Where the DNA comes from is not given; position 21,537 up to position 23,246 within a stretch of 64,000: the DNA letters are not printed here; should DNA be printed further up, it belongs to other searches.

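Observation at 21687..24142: PgaC/IcaA-like processive GT2 synthase translationally coupled to a membrane-anchored HEAT-repeat protein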

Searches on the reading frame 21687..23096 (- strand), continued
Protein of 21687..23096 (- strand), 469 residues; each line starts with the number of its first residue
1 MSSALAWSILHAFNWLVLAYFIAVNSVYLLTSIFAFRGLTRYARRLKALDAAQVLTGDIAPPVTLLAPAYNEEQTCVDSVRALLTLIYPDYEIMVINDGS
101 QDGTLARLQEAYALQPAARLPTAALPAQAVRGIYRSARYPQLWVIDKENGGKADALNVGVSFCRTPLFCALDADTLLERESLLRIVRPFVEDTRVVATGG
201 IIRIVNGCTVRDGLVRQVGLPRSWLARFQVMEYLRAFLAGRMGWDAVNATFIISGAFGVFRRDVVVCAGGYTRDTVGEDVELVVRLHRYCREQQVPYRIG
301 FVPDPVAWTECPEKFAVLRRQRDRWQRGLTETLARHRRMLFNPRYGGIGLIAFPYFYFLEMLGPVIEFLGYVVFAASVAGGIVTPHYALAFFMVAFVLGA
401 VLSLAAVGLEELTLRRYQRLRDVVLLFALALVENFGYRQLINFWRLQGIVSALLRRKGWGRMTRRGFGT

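Call 17: search_solved_structures(query=A1, max_evalue=0.001, show_alignments=2)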
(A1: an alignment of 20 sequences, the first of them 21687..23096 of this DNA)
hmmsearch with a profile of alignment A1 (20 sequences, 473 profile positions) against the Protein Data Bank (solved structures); distinct sequences matched with E-value up to 0.001: 28.
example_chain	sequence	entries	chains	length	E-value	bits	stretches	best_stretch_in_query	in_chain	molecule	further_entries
5ej1_A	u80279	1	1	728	3.4e-10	42.6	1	254-402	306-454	Putative cellulose synthase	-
4hg6_A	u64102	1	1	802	4.6e-10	42.2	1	254-402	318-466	Cellulose Synthase Subunit A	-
4p00_A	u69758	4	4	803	4.6e-10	42.2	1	254-402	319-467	Cellulose Synthase A subunit | Cellulose Synthase subunit A | Putative cellulose synthase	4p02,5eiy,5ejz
2z87_A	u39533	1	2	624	4.7e-10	42.1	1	58-120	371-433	Chondroitin synthase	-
2z86_A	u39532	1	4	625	4.8e-10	42.1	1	58-120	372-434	Chondroitin synthase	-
6p61_A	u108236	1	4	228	1.8e-09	40.2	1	58-107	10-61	Glycosyltransferase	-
5hea_A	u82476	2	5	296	1.6e-08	37.1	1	63-104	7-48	Putative glycosyltransferase (GalT1)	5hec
9b8v_E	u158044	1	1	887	1.5e-07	33.8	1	243-398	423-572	Cellulose synthase catalytic subunit [UDP-forming]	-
7lby_A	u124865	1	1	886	1.6e-07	33.8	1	243-398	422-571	Cellulose synthase catalytic subunit [UDP-forming]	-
9fmv_A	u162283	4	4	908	1.7e-07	33.7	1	243-398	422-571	Cellulose synthase catalytic subunit [UDP-forming]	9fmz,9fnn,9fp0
5eke_A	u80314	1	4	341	2.4e-07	33.2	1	56-117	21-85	Uncharacterized glycosyltransferase sll0501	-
5ekp_C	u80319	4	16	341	2.7e-07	33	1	56-117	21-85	Uncharacterized glycosyltransferase sll0501 | Glycosyltransferase sll0501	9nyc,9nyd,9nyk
9nye_A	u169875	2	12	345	2.7e-07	33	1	56-117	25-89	Glycosyltransferase sll0501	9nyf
3bcv_A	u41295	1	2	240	3.2e-06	29.5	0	59-104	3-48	Putative glycosyltransferase protein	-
6yv7_A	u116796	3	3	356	2.4e-05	26.6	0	59-106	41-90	Glycosyl transferase, family 2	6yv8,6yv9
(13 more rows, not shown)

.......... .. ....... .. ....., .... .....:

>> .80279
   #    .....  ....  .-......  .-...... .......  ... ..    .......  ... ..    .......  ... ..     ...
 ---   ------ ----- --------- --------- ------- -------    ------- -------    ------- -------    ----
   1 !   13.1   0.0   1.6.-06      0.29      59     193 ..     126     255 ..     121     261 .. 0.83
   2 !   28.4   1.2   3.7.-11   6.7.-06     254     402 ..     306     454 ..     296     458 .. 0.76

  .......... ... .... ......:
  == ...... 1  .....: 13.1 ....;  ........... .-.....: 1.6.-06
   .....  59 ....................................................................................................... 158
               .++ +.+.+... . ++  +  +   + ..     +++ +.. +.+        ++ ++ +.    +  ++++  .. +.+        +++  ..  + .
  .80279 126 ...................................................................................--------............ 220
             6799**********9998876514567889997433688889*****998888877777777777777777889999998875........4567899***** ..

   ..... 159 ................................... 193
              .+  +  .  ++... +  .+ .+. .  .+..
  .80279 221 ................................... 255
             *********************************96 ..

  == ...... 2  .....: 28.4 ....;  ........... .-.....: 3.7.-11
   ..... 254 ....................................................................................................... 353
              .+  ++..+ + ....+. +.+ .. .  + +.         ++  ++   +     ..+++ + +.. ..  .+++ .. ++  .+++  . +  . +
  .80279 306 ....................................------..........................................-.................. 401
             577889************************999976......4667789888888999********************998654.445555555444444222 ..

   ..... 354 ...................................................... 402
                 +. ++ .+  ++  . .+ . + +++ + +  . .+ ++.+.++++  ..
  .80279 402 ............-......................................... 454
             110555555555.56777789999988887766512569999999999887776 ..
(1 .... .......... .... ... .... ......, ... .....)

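Call 39: predict_structure(alignment_id=A1)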
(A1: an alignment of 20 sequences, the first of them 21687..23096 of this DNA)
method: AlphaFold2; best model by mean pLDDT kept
length: 469 residues; sequences in the alignment: 20
mean_pLDDT: 80.5   pTM: 0.83
mean pLDDT of the five models: 80.5, 77.2, 74.8, 57.0, 56.3
residues with pLDDT >= 90: 99; 70-90: 296; 50-70: 70; < 50: 4
segments of 3 or more residues with pLDDT < 50: none
pLDDT, mean of each block of 10 residues (from residue 1): 76 76 76 73 61 69 90 78 89 89 86 95 93 95 93 91 94 77 83 85 56 74 81 75 77 71 94 72 87 88 60 78 84 81 79 82 84 84 80 80 80 75 89 84 89 75 50
secondary structure, 60 per line:
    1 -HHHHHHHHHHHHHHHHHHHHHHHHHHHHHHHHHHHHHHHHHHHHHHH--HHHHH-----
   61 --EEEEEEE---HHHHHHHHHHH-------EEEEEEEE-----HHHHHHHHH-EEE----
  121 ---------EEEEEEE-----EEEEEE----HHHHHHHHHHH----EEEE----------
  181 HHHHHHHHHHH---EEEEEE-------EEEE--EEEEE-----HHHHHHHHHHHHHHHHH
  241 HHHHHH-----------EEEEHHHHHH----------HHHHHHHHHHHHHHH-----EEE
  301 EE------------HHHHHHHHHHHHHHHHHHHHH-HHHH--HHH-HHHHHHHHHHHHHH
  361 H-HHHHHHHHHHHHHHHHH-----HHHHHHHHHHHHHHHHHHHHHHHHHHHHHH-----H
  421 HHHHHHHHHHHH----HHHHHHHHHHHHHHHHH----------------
elements in order: H2-48 H51-55 E63-69 H73-83 E91-98 H104-112 E114-116 E130-136 E142-147 H152-162 E167-170 H181-191 E195-200 E208-211 E214-218 H224-246 E258-261 H262-267 H278-292 E298-302 H315-335 H337-340 H347-361 H363-379 H385-414 H420-432 H437-453

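Call 42: fold_search(model_id=the predicted structure, library=pdb)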
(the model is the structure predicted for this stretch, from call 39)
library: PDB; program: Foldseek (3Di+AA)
matches with E <= 10: 805; with E <= 0.001: 272
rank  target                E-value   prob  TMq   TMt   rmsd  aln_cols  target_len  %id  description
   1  7sp7_A                6.6e-15  1.00  0.63  0.60   7.5       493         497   15  Chlorella virus hyaluronan synthase inhibited by UDP (released 2022-04-06)
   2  8snc_A                1.0e-14  1.00  0.63  0.60  10.8       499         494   15  Chlorella virus Hyaluronan Synthase bound to GlcA extended GlcNAc primer (released 2024-05-01)
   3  9yq5_A                1.4e-14  1.00  0.63  0.59   9.2       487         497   15  Chlorella virus hyaluronan synthase bound to an inserted UDP-GlcA (released 2025-12-10)
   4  7sp9_A                2.3e-14  1.00  0.63  0.60   8.1       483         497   16  Chlorella virus Hyaluronan Synthase in the GlcNAc-primed channel-closed state (released 2022-04-06)
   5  8sne_A                2.5e-14  1.00  0.62  0.60   9.0       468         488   15  Chlorella virus Hyaluronan Synthase bound to GlcA extended GlcNAc primer and UDP (released 2024-05-01)
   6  7sp8_A                4.1e-14  1.00  0.62  0.59   8.1       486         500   15  Chlorella virus Hyaluronan Synthase bound to UDP-GlcNAc (released 2022-04-06)
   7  9yq2_A                4.3e-14  1.00  0.64  0.62  10.0       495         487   15  Chlorella virus hyaluronan synthase bound to DDM (released 2025-12-10)
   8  8smp_A                4.3e-14  1.00  0.65  0.59   6.7       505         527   15  Xenopus laevis hyaluronan synthase 1, UDP-bound, gating loop inserted state (released 2024-05-01)
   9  7sp6_A                9.2e-14  1.00  0.63  0.60   7.9       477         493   16  Chlorella virus hyaluronan synthase (released 2022-04-06)
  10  6yv7_B                3.1e-13  1.00  0.54  0.72   7.8       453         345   18  Mannosyltransferase PcManGT from Pyrobaculum calidifontis (released 2020-07-22)
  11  8smn_A                3.6e-13  1.00  0.63  0.57   7.2       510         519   16  Xenopus laevis hyaluronan synthase 1, nascent HA polymer bound state (released 2024-05-01)
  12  9yq4_A                6.0e-13  1.00  0.62  0.59  11.8       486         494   16  Chlorella virus hyaluronan synthase bound to a proofreading UDP-GlcA (released 2025-12-10)
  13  8smm_A                7.3e-13  1.00  0.64  0.59   6.1       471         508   14  Xenopus laevis hyaluronan synthase 1 (released 2024-05-01)
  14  6yv7_A                1.1e-12  1.00  0.54  0.71   8.4       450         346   18  Mannosyltransferase PcManGT from Pyrobaculum calidifontis (released 2020-07-22)
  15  9kqc_A                2.5e-12  1.00  0.63  0.60  10.2       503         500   14  Chlorella virus Hyaluronan Synthase bound to VNAR (released 2025-05-14)
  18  5ej1_A                2.0e-11  1.00  0.57  0.38  11.8       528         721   17  Pre-translocation state of bacterial cellulose synthase (released 2016-03-30)
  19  4hg6_A                4.7e-11  1.00  0.50  0.32  16.1       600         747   18  Structure of a cellulose synthase - cellulose translocation intermediate (released 2012-12-19)
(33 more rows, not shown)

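Call 44: search_protein_families(library=pfam, proteins=[L013:635-3580:+, L013:3577-5172:+, L043:9404-10603:+, L068:9422-11197:+, L007:4855-7905:+, L021:5739-8393:+, L014:9397-11526:+, L013:4844-6895:+, L049:9356-10516:+, L061:7992-10484:+], max_evalue=0.0001)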
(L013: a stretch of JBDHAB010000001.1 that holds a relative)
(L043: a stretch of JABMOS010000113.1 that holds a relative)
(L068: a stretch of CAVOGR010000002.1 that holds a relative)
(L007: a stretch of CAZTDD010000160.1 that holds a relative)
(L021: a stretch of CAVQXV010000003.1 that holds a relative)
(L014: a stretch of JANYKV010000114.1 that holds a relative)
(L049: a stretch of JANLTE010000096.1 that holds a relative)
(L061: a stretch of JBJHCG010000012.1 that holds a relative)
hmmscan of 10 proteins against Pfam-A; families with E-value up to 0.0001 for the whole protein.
L013:635-3580:+ (981 aa): 4 families
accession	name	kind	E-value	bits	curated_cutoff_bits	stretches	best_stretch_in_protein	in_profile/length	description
PF13432.12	TPR_16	-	4.4e-11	43.4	32.7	1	185-242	6-63/65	Tetratricopeptide repeat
PF07719.23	TPR_2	-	4.7e-08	33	27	0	211-242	2-33/34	Tetratricopeptide repeat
PF14559.12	TPR_19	-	2.9e-06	27.9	25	1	186-253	1-68/68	Tetratricopeptide repeat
PF13428.12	TPR_14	-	4.2e-06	27.4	23.5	0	211-253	2-44/44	Tetratricopeptide repeat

L013:3577-5172:+ (531 aa): 8 families
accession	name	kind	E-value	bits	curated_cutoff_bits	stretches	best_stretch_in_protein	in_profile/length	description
PF14559.12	TPR_19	-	9.7e-18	64.7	25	2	102-162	5-65/68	Tetratricopeptide repeat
PF13428.12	TPR_14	-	1.8e-13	50.1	23.5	1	89-131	2-44/44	Tetratricopeptide repeat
PF23914.1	TPR_CcmH_CycH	-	6.6e-10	39.5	42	1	85-185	47-150/158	Cytochrome c-type biogenesis protein H TPR domain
PF13432.12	TPR_16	-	1.7e-09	38.4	32.7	1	27-87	4-64/65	Tetratricopeptide repeat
PF07719.23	TPR_2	-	1.2e-06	28.6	27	0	55-87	2-34/34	Tetratricopeptide repeat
PF13174.12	TPR_6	-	3e-06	27.9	26.3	0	89-121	1-33/33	Tetratricopeptide repeat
PF13424.12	TPR_12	-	4.3e-05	24.1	30.1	0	55-119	4-76/77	Tetratricopeptide repeat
PF24575.1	TPR_Slam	-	6e-05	23.9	35.2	0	103-142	62-101/104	Surface lipoprotein assembly modifier, N-terminal TPR repeats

L043:9404-10603:+ (399 aa): 0 families

L068:9422-11197:+ (591 aa): 1 family
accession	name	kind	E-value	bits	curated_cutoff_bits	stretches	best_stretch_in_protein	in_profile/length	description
PF01804.23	Penicil_amidase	-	4.2e-140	469.3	21.3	1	70-558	1-443/675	Penicillin amidase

L007:4855-7905:+ (1016 aa): 2 families
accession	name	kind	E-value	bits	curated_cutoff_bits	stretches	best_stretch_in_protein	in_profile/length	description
PF08757.17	CotH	-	6.6e-54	184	23.8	1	363-674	1-322/322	CotH kinase protein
PF00932.25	LTD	-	2.5e-20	73.3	34.3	1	37-149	3-108/109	Lamin Tail Domain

L021:5739-8393:+ (884 aa): 0 families

L014:9397-11526:+ (709 aa): 4 families
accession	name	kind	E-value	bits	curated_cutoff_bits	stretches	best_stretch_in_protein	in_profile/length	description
PF00326.27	Peptidase_S9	-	1.2e-44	152.8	22.6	1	493-698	3-210/213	Prolyl oligopeptidase family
PF07676.18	PD40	-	9.3e-15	54.6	20.9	0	285-310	2-27/38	WD40-like Beta Propeller Repeat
PF00930.27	DPPIV_N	-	1.5e-07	31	22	0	208-306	257-343/354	Dipeptidyl peptidase IV (DPP IV) N-terminal region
PF05448.18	AXE1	-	3.3e-05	23.2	21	0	446-520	56-125/321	Acetyl xylan esterase (AXE1)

L013:4844-6895:+ (683 aa): 2 families
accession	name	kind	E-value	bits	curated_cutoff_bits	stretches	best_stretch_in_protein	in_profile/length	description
PF00072.30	Response_reg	-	2e-41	141.1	30.2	2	561-672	1-110/111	Response regulator receiver domain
PF00990.26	GGDEF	-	1.3e-23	84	23.8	1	385-539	3-160/161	Diguanylate cyclase, GGDEF domain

L049:9356-10516:+ (386 aa): 2 families
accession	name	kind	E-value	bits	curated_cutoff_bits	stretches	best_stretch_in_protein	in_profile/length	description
PF00072.30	Response_reg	-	2.9e-41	140.5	30.2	2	269-381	1-111/111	Response regulator receiver domain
PF01627.28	Hpt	-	2.5e-05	24.9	24.6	1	22-102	4-78/84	Hpt domain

L061:7992-10484:+ (830 aa): 6 families
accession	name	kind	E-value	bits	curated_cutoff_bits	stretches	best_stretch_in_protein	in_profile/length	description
PF19413.5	YaiO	-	2.9e-24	86.5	23.9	1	574-740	19-172/173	YaiO membrane beta barrel domain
PF13641.12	Glyco_tranf_2_3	-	1.1e-19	71.8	27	1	59-326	1-230/230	Glycosyltransferase like family 2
PF00535.33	Glycos_transf_2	-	1.1e-19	71.4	23.3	1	63-205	2-121/168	Glycosyl transferase family 2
PF13632.12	Glyco_trans_2_3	-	1.2e-15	58.3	27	1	169-398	5-196/198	Glycosyl transferase family group 2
PF13506.12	Glyco_transf_21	-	1.2e-05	25.3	21.7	1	150-325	18-174/174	Glycosyl transferase family 21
PF03142.21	Chitin_synth_2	-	1.3e-05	24.5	27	0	294-403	341-451/527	Chitin synthase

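Call 61: find_encoding_contigs(protein=P0001, flank=10000, max_places=3)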
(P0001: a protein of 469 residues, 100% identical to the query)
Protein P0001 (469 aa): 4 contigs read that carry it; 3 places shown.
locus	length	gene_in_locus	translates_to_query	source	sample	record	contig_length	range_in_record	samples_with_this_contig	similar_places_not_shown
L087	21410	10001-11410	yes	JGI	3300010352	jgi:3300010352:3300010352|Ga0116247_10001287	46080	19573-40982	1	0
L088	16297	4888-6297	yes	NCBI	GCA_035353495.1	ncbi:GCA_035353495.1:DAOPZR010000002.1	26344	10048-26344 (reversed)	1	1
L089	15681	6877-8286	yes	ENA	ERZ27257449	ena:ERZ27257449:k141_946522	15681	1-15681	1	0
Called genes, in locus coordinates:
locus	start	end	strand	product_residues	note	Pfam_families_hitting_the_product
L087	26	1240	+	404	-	PF00962:A_deaminase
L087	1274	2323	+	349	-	PF07885:Ion_trans_2, PF02254:TrkA_N, PF02080:TrkA_C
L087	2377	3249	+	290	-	PF08668:HDOD, PF01966:HD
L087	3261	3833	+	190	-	PF05036:SPOR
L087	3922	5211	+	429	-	PF03447:NAD_binding_3, PF00742:Homoserine_dh, PF01842:ACT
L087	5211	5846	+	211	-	PF02581:TMP-TENI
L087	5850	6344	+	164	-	PF13428:TPR_14 (faint), PF13174:TPR_6 (faint), PF13525:YfiO (faint)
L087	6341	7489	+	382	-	PF01494:FAD_binding_3, PF03486:HI0933_like (faint), PF07992:Pyr_redox_2 (faint), PF01266:DAO, PF04820:Trp_halogenase (weak)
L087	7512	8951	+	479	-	PF00072:Response_reg, PF00990:GGDEF (weak), PF00072:Response_reg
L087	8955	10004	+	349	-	PF02985:HEAT (faint), PF13646:HEAT_2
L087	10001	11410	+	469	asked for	PF00535:Glycos_transf_2, PF13641:Glyco_tranf_2_3, PF13632:Glyco_trans_2_3, PF03142:Chitin_synth_2 (weak)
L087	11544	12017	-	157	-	PF03449:GreA_GreB_N, PF01272:GreA_GreB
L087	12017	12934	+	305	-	PF02578:Cu-oxidase_4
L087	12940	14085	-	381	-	PF00149:Metallophos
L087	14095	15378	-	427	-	PF00501:AMP-binding, PF14535:AMP-binding_C_2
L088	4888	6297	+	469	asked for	PF00535:Glycos_transf_2, PF13641:Glyco_tranf_2_3, PF13632:Glyco_trans_2_3, PF03142:Chitin_synth_2 (weak)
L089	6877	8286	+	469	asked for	PF00535:Glycos_transf_2, PF13641:Glyco_tranf_2_3, PF13632:Glyco_trans_2_3, PF03142:Chitin_synth_2 (weak)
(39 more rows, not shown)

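Call 63: search_protein_families(library=pfam, proteins=[L032:706-1590:-, L040:8295-8993:-, L002:675-1406:+, L011:36-740:+, L022:3-698:-, L011:11017-11682:+, L032:16053-17222:-, L043:10735-12078:+, L043:13798-16500:+, L073:12258-13481:+], max_evalue=0.0001)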
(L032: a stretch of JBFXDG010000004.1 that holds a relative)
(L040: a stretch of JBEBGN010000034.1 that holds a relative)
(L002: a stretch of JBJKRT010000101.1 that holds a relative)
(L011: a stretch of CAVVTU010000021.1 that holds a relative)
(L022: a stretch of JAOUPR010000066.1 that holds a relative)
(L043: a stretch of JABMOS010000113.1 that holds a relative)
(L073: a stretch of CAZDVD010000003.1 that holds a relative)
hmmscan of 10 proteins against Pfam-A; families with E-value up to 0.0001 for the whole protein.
L032:706-1590:- (294 aa): 0 families

L040:8295-8993:- (232 aa): 2 families
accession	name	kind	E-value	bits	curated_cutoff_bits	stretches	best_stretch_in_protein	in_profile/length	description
PF00588.24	SpoU_methylase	-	6.3e-32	111.1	29.7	1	33-172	2-142/142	SpoU rRNA Methylase family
PF12105.13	SpoU_methylas_C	-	1.4e-21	76.3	25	1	176-228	1-53/54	SpoU, rRNA methylase, C-terminal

L002:675-1406:+ (243 aa): 1 family
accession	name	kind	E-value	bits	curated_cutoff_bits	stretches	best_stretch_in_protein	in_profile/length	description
PF00834.25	Ribul_P_3_epim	-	4.4e-76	255.1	21.1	1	28-225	1-198/198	Ribulose-phosphate 3 epimerase family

L011:36-740:+ (234 aa): 1 family
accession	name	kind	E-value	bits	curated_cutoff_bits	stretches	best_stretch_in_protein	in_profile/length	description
PF06026.20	Rib_5-P_isom_A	-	1e-57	194.9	26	1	52-223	1-173/173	Ribose 5-phosphate isomerase A (phosphoriboisomerase A)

L022:3-698:- (232 aa): 0 families

L011:11017-11682:+ (221 aa): 0 families

L032:16053-17222:- (389 aa): 3 families
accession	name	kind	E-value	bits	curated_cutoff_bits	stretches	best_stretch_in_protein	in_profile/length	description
PF13487.12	HD_5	-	1.4e-35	123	27.2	1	209-373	5-170/170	HD domain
PF00072.30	Response_reg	-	4.1e-24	85.3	30.2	1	52-165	1-110/111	Response regulator receiver domain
PF01966.28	HD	-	6.7e-20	72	22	1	219-341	2-115/116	HD domain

L043:10735-12078:+ (447 aa): 0 families

L043:13798-16500:+ (900 aa): 1 family
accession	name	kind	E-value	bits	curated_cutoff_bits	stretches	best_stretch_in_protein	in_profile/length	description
PF19313.5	DUF5916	-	7.7e-65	220.1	22.6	2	242-432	1-173/572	Domain of unknown function (DUF5916)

L073:12258-13481:+ (407 aa): 0 families
